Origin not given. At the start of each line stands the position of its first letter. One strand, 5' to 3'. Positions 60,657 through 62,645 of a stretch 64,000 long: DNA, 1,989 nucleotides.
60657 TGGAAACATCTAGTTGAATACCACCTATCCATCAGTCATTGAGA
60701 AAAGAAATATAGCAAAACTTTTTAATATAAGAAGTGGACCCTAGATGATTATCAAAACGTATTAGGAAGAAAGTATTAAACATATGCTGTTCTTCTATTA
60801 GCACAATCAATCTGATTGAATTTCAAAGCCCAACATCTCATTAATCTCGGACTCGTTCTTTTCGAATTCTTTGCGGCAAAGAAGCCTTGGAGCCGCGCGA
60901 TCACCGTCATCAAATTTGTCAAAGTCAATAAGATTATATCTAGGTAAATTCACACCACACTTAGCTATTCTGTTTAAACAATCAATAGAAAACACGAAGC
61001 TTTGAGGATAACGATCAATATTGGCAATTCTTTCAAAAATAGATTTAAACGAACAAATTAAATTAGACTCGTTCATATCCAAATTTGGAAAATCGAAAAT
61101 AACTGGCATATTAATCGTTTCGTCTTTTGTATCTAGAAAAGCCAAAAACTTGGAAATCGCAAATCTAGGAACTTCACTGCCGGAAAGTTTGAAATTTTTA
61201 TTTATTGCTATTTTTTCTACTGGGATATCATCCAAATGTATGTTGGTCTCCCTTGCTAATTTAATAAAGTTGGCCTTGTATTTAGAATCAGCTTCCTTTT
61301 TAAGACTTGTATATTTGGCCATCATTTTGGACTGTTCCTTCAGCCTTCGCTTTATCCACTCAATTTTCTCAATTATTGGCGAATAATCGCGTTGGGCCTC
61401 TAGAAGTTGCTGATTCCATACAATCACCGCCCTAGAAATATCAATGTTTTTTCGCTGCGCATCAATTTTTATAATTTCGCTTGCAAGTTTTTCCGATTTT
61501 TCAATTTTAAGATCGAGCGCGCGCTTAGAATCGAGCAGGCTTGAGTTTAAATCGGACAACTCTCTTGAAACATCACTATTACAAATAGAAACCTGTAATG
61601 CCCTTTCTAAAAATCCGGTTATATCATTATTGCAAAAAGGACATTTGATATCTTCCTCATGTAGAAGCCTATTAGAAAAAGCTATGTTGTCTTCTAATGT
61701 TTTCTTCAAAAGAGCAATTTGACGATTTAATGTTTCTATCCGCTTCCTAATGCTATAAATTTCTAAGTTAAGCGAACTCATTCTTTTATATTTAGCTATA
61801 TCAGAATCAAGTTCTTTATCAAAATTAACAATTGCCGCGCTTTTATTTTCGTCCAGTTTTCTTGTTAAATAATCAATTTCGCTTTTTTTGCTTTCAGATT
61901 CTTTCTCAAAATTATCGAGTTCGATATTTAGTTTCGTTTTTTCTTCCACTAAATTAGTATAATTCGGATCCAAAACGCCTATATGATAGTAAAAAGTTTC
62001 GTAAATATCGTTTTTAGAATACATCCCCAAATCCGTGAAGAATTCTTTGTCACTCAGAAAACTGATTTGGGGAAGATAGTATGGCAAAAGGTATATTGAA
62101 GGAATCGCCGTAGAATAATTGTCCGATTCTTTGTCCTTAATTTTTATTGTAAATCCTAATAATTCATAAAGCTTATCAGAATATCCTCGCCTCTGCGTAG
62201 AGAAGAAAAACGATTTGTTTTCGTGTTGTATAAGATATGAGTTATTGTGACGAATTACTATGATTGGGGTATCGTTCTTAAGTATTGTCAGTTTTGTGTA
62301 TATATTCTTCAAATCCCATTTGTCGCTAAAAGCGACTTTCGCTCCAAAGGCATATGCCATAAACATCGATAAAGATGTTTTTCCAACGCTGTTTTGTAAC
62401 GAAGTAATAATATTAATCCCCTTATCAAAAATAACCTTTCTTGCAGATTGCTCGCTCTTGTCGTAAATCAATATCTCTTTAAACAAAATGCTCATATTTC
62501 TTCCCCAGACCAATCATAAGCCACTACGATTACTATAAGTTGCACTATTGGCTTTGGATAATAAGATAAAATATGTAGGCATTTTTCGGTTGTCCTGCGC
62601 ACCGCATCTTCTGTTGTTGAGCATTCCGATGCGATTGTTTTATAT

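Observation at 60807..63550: Lamassu-like defense pair: Cap4/DUF4297-like nuclease protein + SMC/Rad50-like ATPase with CxxC zinc hook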

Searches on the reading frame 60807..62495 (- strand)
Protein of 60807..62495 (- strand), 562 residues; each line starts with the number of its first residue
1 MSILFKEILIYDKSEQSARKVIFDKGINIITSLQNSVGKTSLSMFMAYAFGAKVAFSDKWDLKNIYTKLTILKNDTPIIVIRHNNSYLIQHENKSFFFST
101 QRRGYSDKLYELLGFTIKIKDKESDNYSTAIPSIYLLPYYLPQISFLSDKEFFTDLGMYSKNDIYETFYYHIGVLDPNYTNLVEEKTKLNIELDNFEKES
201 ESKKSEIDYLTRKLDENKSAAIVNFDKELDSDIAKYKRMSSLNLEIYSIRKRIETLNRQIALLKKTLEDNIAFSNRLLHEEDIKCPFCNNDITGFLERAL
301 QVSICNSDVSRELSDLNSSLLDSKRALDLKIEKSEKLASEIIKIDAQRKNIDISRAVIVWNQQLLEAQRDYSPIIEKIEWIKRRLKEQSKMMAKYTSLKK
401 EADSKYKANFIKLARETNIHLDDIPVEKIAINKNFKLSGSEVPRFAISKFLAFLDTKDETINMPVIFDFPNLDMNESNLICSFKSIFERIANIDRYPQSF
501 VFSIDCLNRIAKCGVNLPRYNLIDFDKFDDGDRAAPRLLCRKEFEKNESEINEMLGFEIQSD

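Call 3: search_protein_families(library=pfam, proteins=[window:60807-62495:-], max_evalue=1)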
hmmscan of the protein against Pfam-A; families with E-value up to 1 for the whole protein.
window:60807-62495:- (562 aa): 2 families
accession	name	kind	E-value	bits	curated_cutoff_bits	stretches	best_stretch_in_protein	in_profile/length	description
PF12505.14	DUF3712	-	0.11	13.2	24.1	1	416-471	54-110/125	Protein of unknown function (DUF3712)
PF19111.5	DUF5798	-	0.24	12.1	27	1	235-284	20-69/89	Family of unknown function (DUF5798)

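Call 4: search_protein_families(library=padloc, proteins=[window:60807-62495:-], max_evalue=1)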
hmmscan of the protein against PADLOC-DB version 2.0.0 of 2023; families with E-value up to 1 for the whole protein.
window:60807-62495:- (562 aa): 12 families
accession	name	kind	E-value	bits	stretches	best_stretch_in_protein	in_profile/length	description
PDLC00254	LmuB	-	3.7e-58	195.5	1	1-506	2-519/563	AAA ATPase domain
PDLC03860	LmuB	-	2.6e-41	139.8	1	4-479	5-498/565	-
PDLC00258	LmuB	-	9.3e-34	115.4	1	3-358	4-369/376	AAA ATPase domain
PDLC00257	LmuB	-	5e-33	112.8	1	3-435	4-454/571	AAA ATPase domain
PDLC00252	LmuB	-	1.7e-29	101.1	1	3-455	3-466/554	AAA ATPase domain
PDLC00253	LmuB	-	2.9e-23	80.2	1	3-474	4-490/567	AAA ATPase domain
PDLC03859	LmuB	-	4.1e-23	80.4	1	1-491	1-568/611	-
PDLC00255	LmuB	-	1.8e-19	68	1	2-471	3-476/550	AAA ATPase domain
PDLC04526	PDC-M22B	-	5.9e-19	66.1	1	22-468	19-453/535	-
PDLC00251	LmuB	-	2.5e-18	64.1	1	4-399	9-401/556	AAA ATPase domain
PDLC04663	PDC-M46B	-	2.6e-14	51.1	3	13-102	9-100/483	-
PDLC03864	LmuB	-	0.0012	15.5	2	187-395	270-458/657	-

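Call 5: search_protein_families(library=ncbifam, proteins=[window:60807-62495:-], max_evalue=1)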
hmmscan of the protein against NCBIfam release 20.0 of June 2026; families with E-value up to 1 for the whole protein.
window:60807-62495:- (562 aa): 3 families
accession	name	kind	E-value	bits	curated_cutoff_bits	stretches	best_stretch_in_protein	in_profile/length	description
NF045487.1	ASRP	equivalog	5.6e-10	38.5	300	1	179-403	192-410/593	archaea-specific SMC-related protein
NF038350.1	taxis_HmpF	equivalog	0.012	14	200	1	327-416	119-209/553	pilus motility taxis protein HmpF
NF009644.1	PRK13169.1-5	equivalog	0.68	10.5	130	0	164-217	16-69/116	DNA replication initiation control protein YabA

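Call 10: search_solved_structures(query=window:60807-62495:-, max_evalue=1, show_alignments=2)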
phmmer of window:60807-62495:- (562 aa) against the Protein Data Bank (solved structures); distinct sequences matched with E-value up to 1: 0.

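Call 12: find_encoding_contigs(protein=window:60807-62495:-, flank=10000, max_places=10)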
Protein window:60807-62495:- (562 aa): 2 contigs read that carry it; 1 place shown.
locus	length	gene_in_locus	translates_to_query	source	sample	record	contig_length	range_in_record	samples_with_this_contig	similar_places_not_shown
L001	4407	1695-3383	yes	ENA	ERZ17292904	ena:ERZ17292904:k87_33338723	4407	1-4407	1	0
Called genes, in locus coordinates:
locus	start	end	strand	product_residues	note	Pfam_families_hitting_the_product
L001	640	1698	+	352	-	PF14130:Cap4_nuclease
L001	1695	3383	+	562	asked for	-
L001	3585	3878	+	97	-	PF12802:MarR_2 (faint)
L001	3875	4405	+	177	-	?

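Call 13: find_homologous_proteins(query=window:60807-62495:-)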
Query window:60807-62495:- (562 aa): 80 proteins with E <= 0.001 among 8000 candidates.
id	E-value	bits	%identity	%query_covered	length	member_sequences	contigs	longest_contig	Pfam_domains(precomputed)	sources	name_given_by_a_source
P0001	0.0e+0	1225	100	100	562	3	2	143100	-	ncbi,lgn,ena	-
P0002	1.1e-156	541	46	99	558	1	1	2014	-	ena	-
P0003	3.2e-156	539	46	99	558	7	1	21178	-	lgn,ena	-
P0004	5.0e-156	539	46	99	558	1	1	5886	-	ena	-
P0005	1.8e-155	537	47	99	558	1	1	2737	-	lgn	-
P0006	4.4e-155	535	48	99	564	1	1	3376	-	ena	-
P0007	6.5e-155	535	47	99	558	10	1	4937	-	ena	-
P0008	6.8e-155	535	48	99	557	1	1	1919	-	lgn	-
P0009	8.3e-155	535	46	99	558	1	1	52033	-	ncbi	-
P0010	1.8e-154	533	47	99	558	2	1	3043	-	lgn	-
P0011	1.8e-154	533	46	99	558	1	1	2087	-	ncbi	-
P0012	2.0e-154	533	46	99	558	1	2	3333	-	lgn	-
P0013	6.2e-154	532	46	99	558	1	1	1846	-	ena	-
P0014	6.5e-154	532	46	99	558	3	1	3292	-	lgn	-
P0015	8.1e-154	531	48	99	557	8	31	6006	-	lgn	-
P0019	6.2e-153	528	47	99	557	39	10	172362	-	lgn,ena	-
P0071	5.6e-144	499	45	99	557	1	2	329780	-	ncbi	-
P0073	2.1e-123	431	40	99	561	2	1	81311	-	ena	-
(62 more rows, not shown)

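Call 14: find_encoding_contigs(protein=P0071, flank=8000, max_places=3)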
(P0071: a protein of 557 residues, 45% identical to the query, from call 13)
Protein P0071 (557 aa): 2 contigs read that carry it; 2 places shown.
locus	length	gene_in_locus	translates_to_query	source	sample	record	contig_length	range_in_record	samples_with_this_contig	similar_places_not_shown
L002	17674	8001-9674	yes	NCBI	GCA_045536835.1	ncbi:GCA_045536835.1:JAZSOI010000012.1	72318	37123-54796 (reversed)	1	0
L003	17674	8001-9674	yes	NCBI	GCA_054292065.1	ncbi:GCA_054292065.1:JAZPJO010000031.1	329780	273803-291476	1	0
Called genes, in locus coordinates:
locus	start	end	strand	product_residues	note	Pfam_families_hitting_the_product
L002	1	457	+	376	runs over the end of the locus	-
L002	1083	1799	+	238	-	PF19808:DUF6291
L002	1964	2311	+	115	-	-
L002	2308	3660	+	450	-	PF03432:Relaxase (weak)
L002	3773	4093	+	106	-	-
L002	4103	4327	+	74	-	-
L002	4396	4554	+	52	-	-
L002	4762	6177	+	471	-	PF13102:Phage_int_SAM_5 (faint), PF00589:Phage_integrase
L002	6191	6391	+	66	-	-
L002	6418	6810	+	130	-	-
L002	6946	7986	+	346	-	PF14130:Cap4_nuclease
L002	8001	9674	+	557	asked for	-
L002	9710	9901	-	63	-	PF12844:HTH_19, PF13443:HTH_26 (weak), PF13560:HTH_31, PF15731:MqsA_antitoxin (weak), PF01381:HTH_3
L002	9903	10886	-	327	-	PF14622:Ribonucleas_3_3, PF00636:Ribonuclease_3, PF00035:dsrm (weak)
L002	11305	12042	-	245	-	-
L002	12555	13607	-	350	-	PF11185:DUF2971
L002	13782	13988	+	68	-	PF13443:HTH_26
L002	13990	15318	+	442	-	PF00145:DNA_methylase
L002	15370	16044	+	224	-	PF09564:RE_NgoBV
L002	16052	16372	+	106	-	-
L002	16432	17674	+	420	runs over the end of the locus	PF13166:AAA_13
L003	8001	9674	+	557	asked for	-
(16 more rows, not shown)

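Call 15: find_encoding_contigs(protein=P0073, flank=8000, max_places=3)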
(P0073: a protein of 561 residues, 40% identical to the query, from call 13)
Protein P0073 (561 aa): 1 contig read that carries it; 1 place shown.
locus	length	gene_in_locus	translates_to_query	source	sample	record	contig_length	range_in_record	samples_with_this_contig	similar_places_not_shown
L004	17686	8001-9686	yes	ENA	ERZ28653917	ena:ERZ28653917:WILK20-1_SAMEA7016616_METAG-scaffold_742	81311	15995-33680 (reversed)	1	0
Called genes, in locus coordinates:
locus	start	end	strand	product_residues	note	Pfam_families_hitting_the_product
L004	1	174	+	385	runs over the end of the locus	PF00155:Aminotran_1_2, PF00266:Aminotran_5, PF01041:DegT_DnrJ_EryC1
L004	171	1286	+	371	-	PF02350:Epimerase_2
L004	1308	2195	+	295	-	PF00483:NTP_transferase, PF12804:NTP_transf_3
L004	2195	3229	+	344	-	PF01073:3Beta_HSD, PF01370:Epimerase, PF02719:Polysacc_synt_2, PF04321:RmlD_sub_bind, PF07993:NAD_binding_4, PF16363:GDP_Man_Dehyd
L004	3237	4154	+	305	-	-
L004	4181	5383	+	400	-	PF02737:3HCDH_N (weak), PF03721:UDPG_MGDP_dh_N, PF00984:UDPG_MGDP_dh, PF03720:UDPG_MGDP_dh_C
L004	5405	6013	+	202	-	PF01145:Band_7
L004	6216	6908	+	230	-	-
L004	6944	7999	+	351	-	PF14130:Cap4_nuclease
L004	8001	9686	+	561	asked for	-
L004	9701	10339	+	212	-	-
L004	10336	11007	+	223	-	PF07751:Abi_2 (faint)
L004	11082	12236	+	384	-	PF14253:AbiH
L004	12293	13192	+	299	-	-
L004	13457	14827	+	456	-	PF13173:AAA_14, PF13635:DUF4143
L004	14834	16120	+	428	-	PF13173:AAA_14 (weak)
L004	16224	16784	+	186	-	PF00908:dTDP_sugar_isom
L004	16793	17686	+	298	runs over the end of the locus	PF18863:AbiJ_NTD4, PF14355:Abi_C (faint)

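Call 16: find_encoding_contigs(protein=P0019, flank=8000, max_places=3)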
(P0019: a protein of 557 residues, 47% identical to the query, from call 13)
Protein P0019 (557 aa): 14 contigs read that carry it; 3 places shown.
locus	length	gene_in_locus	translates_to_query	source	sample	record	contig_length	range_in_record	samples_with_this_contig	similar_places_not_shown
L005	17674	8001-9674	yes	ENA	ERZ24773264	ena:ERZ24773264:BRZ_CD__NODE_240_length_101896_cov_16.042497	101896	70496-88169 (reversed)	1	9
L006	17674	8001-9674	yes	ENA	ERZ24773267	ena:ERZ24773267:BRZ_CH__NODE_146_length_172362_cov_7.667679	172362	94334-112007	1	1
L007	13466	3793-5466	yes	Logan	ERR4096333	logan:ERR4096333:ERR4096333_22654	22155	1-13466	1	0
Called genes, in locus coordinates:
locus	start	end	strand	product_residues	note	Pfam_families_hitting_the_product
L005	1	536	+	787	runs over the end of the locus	PF13306:LRR_5 (faint)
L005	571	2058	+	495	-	PF01943:Polysacc_synt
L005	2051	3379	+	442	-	PF00155:Aminotran_1_2 (weak), PF01041:DegT_DnrJ_EryC1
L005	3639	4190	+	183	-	-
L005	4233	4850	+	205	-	PF01613:Flavin_Reduct, PF21349:RUBY_RBDX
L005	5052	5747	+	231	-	-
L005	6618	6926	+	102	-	-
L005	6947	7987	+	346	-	PF14130:Cap4_nuclease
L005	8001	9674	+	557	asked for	-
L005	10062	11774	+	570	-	PF00664:ABC_membrane, PF02463:SMC_N (weak), PF00005:ABC_tran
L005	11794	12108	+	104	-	-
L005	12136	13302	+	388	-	PF17785:PUA_3, PF10672:Methyltrans_SAM, PF02475:TRM5-TYW2_MTfase, PF03602:Cons_hypoth95, PF05175:MTS (weak), PF13847:Methyltransf_31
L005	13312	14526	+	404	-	PF05195:AMP_N, PF00557:Peptidase_M24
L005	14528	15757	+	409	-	PF02073:Peptidase_M29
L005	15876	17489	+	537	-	PF06418:CTP_synth_N, PF07722:Peptidase_C26 (faint), PF00117:GATase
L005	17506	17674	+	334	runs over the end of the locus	PF03590:AsnA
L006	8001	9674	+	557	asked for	-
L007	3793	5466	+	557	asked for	-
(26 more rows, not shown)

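Call 19: search_protein_families(library=padloc, proteins=[L004:6216-6908:+, L005:5052-5747:+, L005:6618-6926:+, L002:6418-6810:+, L004:9701-10339:+, L002:6191-6391:+], max_evalue=1)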
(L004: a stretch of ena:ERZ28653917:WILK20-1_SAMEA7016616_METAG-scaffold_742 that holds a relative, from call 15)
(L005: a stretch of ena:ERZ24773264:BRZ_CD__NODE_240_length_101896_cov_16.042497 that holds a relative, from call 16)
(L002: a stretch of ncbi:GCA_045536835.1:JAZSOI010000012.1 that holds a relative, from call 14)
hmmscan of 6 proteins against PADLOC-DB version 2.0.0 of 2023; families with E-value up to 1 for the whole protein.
L004:6216-6908:+ (230 aa): 0 families

L005:5052-5747:+ (231 aa): 0 families

L005:6618-6926:+ (102 aa): 0 families

L002:6418-6810:+ (130 aa): 0 families

L004:9701-10339:+ (212 aa): 5 families
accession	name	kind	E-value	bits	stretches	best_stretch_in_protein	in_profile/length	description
PDLC00795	Cyclase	-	8.3e-06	23.1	1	9-112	21-121/340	oligonucleotide-cyclase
PDLC00810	Cyclase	-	0.0001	19.9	1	16-137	26-139/335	oligonucleotide-cyclase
PDLC00778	Cyclase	-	0.00032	17.7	1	26-109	46-128/455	oligonucleotide-cyclase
PDLC00774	Cyclase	-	0.00034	17.9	1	32-106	44-116/316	oligonucleotide-cyclase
PDLC00773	Cyclase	-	0.0025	15.4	1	7-108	16-118/334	oligonucleotide-cyclase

L002:6191-6391:+ (66 aa): 0 families

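Call 28: search_solved_structures(query=A1, max_evalue=10, show_alignments=3)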
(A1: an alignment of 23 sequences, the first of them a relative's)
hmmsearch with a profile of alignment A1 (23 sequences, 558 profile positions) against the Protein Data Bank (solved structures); distinct sequences matched with E-value up to 10: 14.
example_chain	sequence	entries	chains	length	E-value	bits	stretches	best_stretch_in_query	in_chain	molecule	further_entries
9ux7_A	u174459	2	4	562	6.3e-17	64.5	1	10-502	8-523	Lamassu protein LmuB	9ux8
4jzl_A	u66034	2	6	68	0.0096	17.7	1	298-351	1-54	B-cell receptor-associated protein 31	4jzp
8xwx_E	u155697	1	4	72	0.02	16.6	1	300-351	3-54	B-cell receptor-associated protein 31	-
7o97_A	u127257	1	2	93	0.18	13.5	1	300-347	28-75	hypothetical protein UY81_C0065G0003 from Candidatus Giovannonibacteria bacterium converte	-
1oxz_A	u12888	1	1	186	0.2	13.3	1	315-424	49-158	ADP-ribosylation factor binding protein GGA1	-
4lin_A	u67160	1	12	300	0.21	13.2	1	293-397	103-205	Tail needle protein gp26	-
1naf_A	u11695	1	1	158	0.31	12.7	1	315-424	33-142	ADP-ribosylation factor binding protein GGA1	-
9tlt_A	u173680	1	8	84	0.36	12.5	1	316-389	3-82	Sc-apCC-2-KLHL20-4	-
1o3x_A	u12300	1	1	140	0.42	12.3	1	315-423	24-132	ADP-ribosylation factor binding protein GGA1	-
2yo3_A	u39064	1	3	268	1.1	10.9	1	287-352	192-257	GENERAL CONTROL PROTEIN GCN4, PUTATIVE INNER MEMBRANE PROTEIN, GENERAL CONTROL PROTEIN GCN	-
9fqr_G1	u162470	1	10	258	1.3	10.7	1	296-379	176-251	Axonemal dynein light intermediate polypeptide 1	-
9b0b_A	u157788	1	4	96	1.4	10.5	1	313-392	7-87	Optineurin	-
7wu7_6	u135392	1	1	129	2.3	9.8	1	244-346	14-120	Prefoldin subunit 6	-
2fxo_A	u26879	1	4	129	9.2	7.9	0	185-294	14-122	Myosin heavy chain, cardiac muscle beta isoform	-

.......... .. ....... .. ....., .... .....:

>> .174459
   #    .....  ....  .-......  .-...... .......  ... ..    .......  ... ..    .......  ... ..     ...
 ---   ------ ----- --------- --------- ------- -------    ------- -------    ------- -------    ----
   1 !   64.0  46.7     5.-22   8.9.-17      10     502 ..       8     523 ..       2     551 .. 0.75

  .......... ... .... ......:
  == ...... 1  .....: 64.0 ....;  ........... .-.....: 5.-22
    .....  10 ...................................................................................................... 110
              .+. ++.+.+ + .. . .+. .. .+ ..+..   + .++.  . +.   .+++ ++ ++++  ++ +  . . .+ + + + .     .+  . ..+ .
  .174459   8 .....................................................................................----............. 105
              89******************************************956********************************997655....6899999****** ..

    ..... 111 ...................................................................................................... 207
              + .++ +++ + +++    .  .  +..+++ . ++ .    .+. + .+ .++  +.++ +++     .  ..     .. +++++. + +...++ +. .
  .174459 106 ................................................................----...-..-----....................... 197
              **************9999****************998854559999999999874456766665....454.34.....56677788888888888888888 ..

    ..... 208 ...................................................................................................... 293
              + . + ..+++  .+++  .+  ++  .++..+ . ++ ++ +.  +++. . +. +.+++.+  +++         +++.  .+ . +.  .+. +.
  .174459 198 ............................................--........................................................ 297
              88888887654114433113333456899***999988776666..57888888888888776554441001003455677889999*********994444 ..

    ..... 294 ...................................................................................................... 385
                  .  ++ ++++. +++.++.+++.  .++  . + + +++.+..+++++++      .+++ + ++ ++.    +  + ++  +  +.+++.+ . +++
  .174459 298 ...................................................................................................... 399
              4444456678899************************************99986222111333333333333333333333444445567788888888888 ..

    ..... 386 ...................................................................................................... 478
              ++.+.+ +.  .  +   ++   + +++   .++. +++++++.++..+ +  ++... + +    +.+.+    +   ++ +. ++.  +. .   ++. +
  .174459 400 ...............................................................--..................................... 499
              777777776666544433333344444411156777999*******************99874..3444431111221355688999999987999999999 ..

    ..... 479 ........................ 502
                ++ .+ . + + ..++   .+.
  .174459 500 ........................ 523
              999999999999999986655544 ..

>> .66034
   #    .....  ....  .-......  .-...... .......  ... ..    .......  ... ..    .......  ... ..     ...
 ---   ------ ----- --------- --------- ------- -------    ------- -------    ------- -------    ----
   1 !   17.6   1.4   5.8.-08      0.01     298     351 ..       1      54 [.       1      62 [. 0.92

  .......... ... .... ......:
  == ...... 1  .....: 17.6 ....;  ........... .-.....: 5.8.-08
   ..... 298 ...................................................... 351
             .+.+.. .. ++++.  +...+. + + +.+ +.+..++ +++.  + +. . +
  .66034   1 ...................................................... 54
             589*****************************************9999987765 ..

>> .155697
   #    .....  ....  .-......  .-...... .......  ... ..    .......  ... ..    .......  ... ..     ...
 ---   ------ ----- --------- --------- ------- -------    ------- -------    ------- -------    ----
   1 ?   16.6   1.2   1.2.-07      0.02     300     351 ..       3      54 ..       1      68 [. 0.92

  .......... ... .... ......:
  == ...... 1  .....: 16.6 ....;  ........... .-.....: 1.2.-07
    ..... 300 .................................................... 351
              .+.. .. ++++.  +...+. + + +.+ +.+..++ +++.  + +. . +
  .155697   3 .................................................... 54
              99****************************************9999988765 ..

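Call 29: find_related_loci(query=A1, collection=genome_contigs, flank=10000)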
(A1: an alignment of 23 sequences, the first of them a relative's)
Query A1 (562 aa) in genome_contigs; peptide patterns used: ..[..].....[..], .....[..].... (x = any residue, [..] = any of these).
35 stretches matched a pattern; 8 encode a relative of the query (tblastn E <= 1e-3); 8 distinct loci.
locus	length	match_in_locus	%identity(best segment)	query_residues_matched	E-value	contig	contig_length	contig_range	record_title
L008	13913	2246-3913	47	1-555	1e-163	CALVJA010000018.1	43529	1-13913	MAG: uncultured Clostridia bacterium isolate BRZ_CF__bin14 genome assembly, contig: BRZ_CF__NODE_1007_length_43529_cov_1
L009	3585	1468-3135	47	1-555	6e-171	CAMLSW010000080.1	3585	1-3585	MAG: uncultured Clostridia bacterium isolate ERR4303218_bin.57_MetaWRAP_v1.1_MAG genome assembly, contig: NODE_24390_len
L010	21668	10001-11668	46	1-555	8e-155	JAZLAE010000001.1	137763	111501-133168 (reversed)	MAG: Christensenellaceae bacterium isolate T1900045081_TC20190075.MAGScoT_cleanbin_000004 SGB_4659_k141_1801270, whole g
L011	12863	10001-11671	45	1-556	9e-155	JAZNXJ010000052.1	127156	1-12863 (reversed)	MAG: Faecalimonas sp. isolate T1900044779_TS20190245.MAGScoT_cleanbin_000024 SGB_2540_k141_1985426, whole genome shotgun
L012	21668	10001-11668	45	1-555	4e-154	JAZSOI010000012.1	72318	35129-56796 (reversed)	MAG: Christensenellaceae bacterium isolate T1900044549_TS20190015.MAGScoT_cleanbin_000030 SGB_190_k141_708419, whole gen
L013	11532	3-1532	44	48-556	2e-134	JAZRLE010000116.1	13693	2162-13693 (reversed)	MAG: Faecousia sp. isolate T1900045442_YK20190133.MAGScoT_cleanbin_000014 SGB_7122_k141_619287, whole genome shotgun seq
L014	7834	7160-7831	53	1-224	6e-74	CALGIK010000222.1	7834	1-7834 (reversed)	MAG TPA_asm: uncultured Clostridia bacterium isolate SRR1561999_bin.146_CONCOCT_v1.1_MAG genome assembly, contig: ERZ724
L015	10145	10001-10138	61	1-46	1e-11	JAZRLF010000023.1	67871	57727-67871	MAG: Lachnospiraceae bacterium isolate T1900045442_YK20190133.MAGScoT_cleanbin_000010 SGB_7121_k141_2864695, whole genom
